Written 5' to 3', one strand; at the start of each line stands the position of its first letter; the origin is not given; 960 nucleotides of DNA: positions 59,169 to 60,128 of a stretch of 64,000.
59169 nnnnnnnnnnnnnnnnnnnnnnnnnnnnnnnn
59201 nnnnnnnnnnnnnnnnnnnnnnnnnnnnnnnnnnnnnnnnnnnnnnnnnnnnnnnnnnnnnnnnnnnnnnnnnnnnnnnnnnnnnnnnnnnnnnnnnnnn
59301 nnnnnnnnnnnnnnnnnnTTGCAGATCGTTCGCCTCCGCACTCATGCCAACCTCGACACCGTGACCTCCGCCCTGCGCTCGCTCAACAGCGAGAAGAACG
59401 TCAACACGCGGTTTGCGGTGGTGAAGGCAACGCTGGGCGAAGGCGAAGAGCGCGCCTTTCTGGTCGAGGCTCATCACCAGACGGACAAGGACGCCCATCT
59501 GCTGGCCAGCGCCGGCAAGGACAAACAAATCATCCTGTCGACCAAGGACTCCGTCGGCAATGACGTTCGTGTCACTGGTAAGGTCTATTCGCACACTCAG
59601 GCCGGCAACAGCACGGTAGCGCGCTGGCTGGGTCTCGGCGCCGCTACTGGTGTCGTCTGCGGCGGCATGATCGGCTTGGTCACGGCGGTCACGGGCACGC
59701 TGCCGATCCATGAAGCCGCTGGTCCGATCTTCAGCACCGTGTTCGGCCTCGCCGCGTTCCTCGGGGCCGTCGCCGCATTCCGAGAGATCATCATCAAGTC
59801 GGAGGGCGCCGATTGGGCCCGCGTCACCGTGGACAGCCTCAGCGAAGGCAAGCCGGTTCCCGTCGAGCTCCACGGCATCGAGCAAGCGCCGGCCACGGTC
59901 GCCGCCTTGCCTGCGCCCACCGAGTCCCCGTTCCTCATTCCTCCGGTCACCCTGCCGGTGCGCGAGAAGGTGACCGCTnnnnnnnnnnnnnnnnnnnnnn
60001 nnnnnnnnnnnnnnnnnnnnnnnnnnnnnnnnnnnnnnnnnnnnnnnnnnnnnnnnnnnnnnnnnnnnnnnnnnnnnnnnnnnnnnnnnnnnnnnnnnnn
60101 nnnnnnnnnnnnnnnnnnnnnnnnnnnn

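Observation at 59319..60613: Tandem paralogous two-TM membrane proteins sharing an identical C-terminal tail (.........) encoded with different codons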

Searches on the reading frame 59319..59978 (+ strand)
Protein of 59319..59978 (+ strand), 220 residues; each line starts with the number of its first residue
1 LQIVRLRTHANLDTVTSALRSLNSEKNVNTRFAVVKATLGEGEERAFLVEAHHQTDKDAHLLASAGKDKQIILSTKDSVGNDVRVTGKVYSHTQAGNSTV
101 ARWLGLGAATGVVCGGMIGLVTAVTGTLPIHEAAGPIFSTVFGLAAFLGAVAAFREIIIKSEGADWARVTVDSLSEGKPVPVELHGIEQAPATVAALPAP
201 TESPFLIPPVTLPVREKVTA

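Call 4: search_protein_families(library=pfam, proteins=[window:59319-59978:+], max_evalue=1)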
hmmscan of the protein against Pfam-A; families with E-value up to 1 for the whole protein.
window:59319-59978:+ (220 aa): 0 families

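Call 6: find_homologous_proteins(query=window:59319-59978:+, max_evalue=0.01)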
Query window:59319-59978:+ (220 aa): 4 proteins with E <= 0.01 among 1628 candidates.
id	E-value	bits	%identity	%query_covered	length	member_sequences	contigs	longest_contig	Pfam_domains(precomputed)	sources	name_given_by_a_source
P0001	1.2e-136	471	100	100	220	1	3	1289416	-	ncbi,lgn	-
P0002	1.3e-107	376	78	100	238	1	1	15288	-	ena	-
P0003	4.9e-95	335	69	100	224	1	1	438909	-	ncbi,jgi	-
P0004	7.3e-77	275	64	99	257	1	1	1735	-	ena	-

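Call 9: find_encoding_contigs(protein=P0003, flank=10000, max_places=4)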
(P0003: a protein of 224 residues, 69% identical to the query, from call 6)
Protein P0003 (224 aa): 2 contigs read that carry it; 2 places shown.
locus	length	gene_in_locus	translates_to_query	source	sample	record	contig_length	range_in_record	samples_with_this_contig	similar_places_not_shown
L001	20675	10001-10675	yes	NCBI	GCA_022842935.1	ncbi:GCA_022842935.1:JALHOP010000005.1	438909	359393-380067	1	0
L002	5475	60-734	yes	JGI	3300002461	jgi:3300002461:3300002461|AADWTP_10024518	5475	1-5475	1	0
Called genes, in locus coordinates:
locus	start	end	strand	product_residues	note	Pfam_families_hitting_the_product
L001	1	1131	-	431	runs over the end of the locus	PF02844:GARS_N, PF01071:GARS_A, PF02843:GARS_C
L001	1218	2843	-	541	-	PF02142:MGS, PF01808:AICARFT_IMPCHas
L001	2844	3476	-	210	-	PF00551:Formyl_trans_N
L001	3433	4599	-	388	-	PF00586:AIRS, PF02769:AIRS_C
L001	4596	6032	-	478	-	PF13522:GATase_6, PF13537:GATase_7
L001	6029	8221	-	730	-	PF18072:FGAR-AT_linker, PF00586:AIRS, PF02769:AIRS_C, PF00586:AIRS, PF02769:AIRS_C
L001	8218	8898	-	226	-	PF13507:GATase_5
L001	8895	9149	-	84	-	PF02700:PurS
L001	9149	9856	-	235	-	PF01259:SAICAR_synt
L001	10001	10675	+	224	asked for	-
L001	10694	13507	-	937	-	PF00176:SNF2-rel_dom, PF04851:ResIII, PF00271:Helicase_C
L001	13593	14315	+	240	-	PF00106:adh_short, PF08659:KR, PF13561:adh_short_C2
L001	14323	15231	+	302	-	PF01745:IPT, PF13671:AAA_33 (faint), PF01715:IPPT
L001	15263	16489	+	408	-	-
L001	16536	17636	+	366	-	PF00155:Aminotran_1_2, PF00266:Aminotran_5 (faint)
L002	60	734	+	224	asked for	-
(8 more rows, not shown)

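Call 10: find_encoding_contigs(protein=P0002, flank=10000, max_places=4)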
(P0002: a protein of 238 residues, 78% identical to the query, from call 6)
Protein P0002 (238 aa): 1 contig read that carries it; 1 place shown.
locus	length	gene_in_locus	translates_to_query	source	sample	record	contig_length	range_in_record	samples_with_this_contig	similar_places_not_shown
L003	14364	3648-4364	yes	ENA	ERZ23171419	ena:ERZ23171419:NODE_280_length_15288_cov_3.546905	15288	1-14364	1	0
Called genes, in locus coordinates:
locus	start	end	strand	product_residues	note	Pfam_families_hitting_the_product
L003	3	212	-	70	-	?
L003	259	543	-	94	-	-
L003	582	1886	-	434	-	PF18072:FGAR-AT_linker, PF00586:AIRS, PF02769:AIRS_C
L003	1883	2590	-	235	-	PF13507:GATase_5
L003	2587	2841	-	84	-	PF02700:PurS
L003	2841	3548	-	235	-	PF01259:SAICAR_synt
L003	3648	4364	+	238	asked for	-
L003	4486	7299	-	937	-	PF00176:SNF2-rel_dom, PF04851:ResIII, PF00271:Helicase_C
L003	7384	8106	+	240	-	PF00106:adh_short, PF08659:KR, PF13561:adh_short_C2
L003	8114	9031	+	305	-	PF01745:IPT, PF02224:Cytidylate_kin (weak), PF13671:AAA_33 (weak), PF01715:IPPT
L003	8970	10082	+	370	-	-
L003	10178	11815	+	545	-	-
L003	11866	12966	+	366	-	PF00155:Aminotran_1_2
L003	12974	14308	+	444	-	PF00275:EPSP_synthase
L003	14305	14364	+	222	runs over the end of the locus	PF02224:Cytidylate_kin, PF13189:Cytidylate_kin2 (weak), PF13238:AAA_18 (faint), PF01202:SKI (faint), PF13207:AAA_17 (faint)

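Call 12: find_encoding_contigs(protein=P0001, flank=2000, max_places=4)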
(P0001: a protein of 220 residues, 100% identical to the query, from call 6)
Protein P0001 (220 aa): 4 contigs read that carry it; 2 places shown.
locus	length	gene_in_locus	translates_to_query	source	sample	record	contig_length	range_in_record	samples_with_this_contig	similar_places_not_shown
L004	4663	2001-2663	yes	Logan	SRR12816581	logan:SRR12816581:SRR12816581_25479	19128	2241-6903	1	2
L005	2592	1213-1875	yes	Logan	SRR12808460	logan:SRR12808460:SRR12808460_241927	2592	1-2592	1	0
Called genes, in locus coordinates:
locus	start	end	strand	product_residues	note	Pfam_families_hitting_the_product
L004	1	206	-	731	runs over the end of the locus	PF18072:FGAR-AT_linker, PF00586:AIRS, PF02769:AIRS_C, PF00586:AIRS, PF02769:AIRS_C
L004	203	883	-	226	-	PF13507:GATase_5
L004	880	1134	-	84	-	PF02700:PurS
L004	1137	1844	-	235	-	PF01259:SAICAR_synt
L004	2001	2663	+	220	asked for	-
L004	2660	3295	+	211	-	-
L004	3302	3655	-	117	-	-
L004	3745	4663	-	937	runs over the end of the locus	PF00176:SNF2-rel_dom, PF04851:ResIII, PF00271:Helicase_C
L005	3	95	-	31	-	?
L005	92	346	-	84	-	PF02700:PurS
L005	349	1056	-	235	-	PF01259:SAICAR_synt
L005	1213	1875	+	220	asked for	-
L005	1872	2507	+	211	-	-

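Call 16: find_related_loci(query=A1, collection=genome_contigs, flank=6000)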
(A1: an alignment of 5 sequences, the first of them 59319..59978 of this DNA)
Query A1 (220 aa) in genome_contigs; peptide patterns used: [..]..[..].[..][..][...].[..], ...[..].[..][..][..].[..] (x = any residue, [..] = any of these).
41 stretches matched a pattern; 1 encode a relative of the query (tblastn E <= 1e-3); 1 distinct loci.
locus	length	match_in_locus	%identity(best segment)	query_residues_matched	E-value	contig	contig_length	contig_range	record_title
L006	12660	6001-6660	69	1-220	9e-104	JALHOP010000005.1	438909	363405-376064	MAG: Myxococcota bacterium isolate bin.157 c_000000000083, whole genome shotgun sequence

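Call 20: predict_structure(alignment_id=A1)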
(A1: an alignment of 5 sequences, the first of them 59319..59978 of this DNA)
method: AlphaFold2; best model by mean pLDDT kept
length: 220 residues; sequences in the alignment: 5
mean_pLDDT: 55.3   pTM: 0.40
mean pLDDT of the five models: 55.3, 54.9, 54.0, 49.6, 47.8
residues with pLDDT >= 90: 0; 70-90: 8; 50-70: 131; < 50: 81
segments of 3 or more residues with pLDDT < 50: 25-27, 97-105, 107-112, 115-117, 119-139, 154-156, 158-162, 189-202, 204-220
pLDDT, mean of each block of 10 residues (from residue 1): 67 67 55 64 66 59 61 62 63 53 47 49 46 47 56 50 56 63 54 43 47 42
secondary structure, 60 per line:
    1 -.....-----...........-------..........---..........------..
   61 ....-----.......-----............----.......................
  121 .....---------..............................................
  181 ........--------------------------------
elements in order: E2-6 H12-22 E30-39 E43-52 H59-64 E70-76 E82-93 H98-125 H135-174 E175-188

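Call 21: search_protein_representatives(alignment_id=A1)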
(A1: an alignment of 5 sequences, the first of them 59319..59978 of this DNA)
Query: 5 sequences, 224 profile positions. Proteins with E-value up to 0.001 (for the whole library): 9; up to 1e-10: 8; up to 1e-30: 3. The best 9 are listed.
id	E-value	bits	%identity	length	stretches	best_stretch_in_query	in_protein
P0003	5.3e-118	408.9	-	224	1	1-224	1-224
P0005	2.7e-88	311.7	-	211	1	5-224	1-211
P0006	3.1e-36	141.4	-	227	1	5-213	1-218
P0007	5.2e-30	121.1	-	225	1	5-213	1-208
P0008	1.1e-27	113.5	-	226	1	5-212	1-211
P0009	1.2e-20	90.5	-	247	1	7-222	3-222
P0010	8.1e-20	87.8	-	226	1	5-213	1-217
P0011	2.1e-13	66.8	-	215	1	8-212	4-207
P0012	1.6e-06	44.3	-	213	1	5-215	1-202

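Call 24: find_homologous_proteins(query=A2, max_evalue=0.01)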
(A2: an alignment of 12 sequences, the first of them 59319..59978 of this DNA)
Query A2 (12 sequences) (220 aa, profile of the alignment): 6 proteins with E <= 0.01 among 8000 candidates.
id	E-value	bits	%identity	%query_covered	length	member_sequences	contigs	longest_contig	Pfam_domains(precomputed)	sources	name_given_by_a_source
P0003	1.2e-87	311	69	100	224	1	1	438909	-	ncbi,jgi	-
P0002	1.9e-87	310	78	100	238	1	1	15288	-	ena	-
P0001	9.9e-86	305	100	100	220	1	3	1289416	-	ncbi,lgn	-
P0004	1.6e-83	298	64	99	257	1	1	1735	-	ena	-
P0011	3.0e-58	215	29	94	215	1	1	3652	-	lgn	-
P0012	1.8e-50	190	25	96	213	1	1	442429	-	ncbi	-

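Call 25: find_encoding_contigs(protein=P0012, flank=8000, max_places=3)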
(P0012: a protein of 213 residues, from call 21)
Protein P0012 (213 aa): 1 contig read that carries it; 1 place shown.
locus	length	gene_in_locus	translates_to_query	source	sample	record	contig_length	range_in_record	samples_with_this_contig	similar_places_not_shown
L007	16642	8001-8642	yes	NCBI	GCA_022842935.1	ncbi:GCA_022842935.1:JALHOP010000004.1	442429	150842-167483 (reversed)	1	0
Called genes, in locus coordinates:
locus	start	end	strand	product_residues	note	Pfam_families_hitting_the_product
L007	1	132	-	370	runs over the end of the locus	PF01702:TGT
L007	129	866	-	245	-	PF02547:Queuosine_synth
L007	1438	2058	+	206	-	-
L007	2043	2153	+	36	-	-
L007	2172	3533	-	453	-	-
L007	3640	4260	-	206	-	PF13036:LpoB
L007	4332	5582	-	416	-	PF00089:Trypsin, PF13365:Trypsin_2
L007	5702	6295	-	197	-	PF02169:LPP20 (weak)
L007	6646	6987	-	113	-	-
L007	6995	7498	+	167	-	-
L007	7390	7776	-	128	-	PF01196:Ribosomal_L17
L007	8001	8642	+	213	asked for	-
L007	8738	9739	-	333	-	PF01193:RNA_pol_L, PF01000:RNA_pol_A_bac, PF03118:RNA_pol_A_CTD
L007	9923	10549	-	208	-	PF00163:Ribosomal_S4, PF01479:S4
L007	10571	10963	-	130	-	PF00411:Ribosomal_S11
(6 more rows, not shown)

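Call 26: find_encoding_contigs(protein=P0011, flank=8000, max_places=3)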
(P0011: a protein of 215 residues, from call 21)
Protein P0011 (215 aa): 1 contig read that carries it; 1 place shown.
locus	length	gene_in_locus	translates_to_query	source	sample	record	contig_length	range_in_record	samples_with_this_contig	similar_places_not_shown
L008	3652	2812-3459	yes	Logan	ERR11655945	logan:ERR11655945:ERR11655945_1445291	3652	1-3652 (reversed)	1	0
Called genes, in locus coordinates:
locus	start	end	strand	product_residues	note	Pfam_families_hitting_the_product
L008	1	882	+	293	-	?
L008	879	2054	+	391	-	PF00535:Glycos_transf_2, PF13641:Glyco_tranf_2_3, PF13632:Glyco_trans_2_3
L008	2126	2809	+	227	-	-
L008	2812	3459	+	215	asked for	-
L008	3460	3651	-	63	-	?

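Call 27: find_encoding_contigs(protein=P0006, flank=8000, max_places=3)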
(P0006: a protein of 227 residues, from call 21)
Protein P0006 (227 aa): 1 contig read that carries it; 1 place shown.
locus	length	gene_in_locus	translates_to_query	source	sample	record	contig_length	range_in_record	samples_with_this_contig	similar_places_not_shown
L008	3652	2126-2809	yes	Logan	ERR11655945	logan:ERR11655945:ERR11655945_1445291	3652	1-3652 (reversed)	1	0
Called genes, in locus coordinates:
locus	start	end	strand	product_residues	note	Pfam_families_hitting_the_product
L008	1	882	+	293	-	?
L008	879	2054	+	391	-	PF00535:Glycos_transf_2, PF13641:Glyco_tranf_2_3, PF13632:Glyco_trans_2_3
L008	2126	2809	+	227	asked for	-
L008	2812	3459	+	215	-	-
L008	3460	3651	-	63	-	?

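Call 28: find_encoding_contigs(protein=P0007, flank=8000, max_places=3)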
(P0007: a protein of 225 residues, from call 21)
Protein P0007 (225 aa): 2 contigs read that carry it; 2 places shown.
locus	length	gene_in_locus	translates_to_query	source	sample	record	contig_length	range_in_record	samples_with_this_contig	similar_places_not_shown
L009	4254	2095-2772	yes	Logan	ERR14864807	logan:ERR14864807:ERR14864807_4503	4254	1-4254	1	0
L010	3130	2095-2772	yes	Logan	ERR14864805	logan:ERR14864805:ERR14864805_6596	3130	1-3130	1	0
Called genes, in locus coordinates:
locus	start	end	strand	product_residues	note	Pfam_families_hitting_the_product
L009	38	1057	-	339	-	PF01590:GAF, PF13185:GAF_2, PF13492:GAF_3, PF00990:GGDEF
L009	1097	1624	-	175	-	-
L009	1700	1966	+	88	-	-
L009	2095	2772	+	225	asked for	-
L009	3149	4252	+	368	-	?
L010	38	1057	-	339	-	PF01590:GAF, PF13185:GAF_2, PF13492:GAF_3, PF00990:GGDEF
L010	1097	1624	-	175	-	-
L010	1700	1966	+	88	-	-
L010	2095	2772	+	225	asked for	-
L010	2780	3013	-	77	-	-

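Call 29: find_encoding_contigs(protein=P0008, flank=8000, max_places=3)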
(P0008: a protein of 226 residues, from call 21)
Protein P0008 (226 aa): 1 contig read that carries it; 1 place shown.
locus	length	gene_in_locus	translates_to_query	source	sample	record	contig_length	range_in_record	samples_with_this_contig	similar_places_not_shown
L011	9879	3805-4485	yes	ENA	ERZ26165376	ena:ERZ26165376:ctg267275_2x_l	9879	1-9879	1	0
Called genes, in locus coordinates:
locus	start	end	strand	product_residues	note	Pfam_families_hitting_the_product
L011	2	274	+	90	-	?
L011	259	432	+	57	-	-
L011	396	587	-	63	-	-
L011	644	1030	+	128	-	PF00072:Response_reg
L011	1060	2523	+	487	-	-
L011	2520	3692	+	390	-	PF00535:Glycos_transf_2, PF13641:Glyco_tranf_2_3, PF13632:Glyco_trans_2_3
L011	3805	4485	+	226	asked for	-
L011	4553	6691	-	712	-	PF12891:Glyco_hydro_44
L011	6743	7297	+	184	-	PF14602:Hexapep_2 (faint), PF00132:Hexapep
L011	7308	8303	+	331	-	PF00535:Glycos_transf_2, PF10111:Glyco_tranf_2_2 (faint), PF13641:Glyco_tranf_2_3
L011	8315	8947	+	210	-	PF00132:Hexapep (weak)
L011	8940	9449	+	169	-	-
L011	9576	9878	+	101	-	?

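Call 30: find_encoding_contigs(protein=P0009, flank=8000, max_places=3)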
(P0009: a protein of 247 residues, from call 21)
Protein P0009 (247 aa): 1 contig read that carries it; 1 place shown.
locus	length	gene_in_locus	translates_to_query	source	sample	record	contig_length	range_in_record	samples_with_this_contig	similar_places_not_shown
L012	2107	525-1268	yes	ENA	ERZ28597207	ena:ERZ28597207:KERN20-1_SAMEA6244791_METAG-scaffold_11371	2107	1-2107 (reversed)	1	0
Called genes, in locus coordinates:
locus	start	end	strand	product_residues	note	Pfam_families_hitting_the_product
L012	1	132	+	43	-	?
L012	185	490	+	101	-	-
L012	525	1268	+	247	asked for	-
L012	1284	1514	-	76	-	-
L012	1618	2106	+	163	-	?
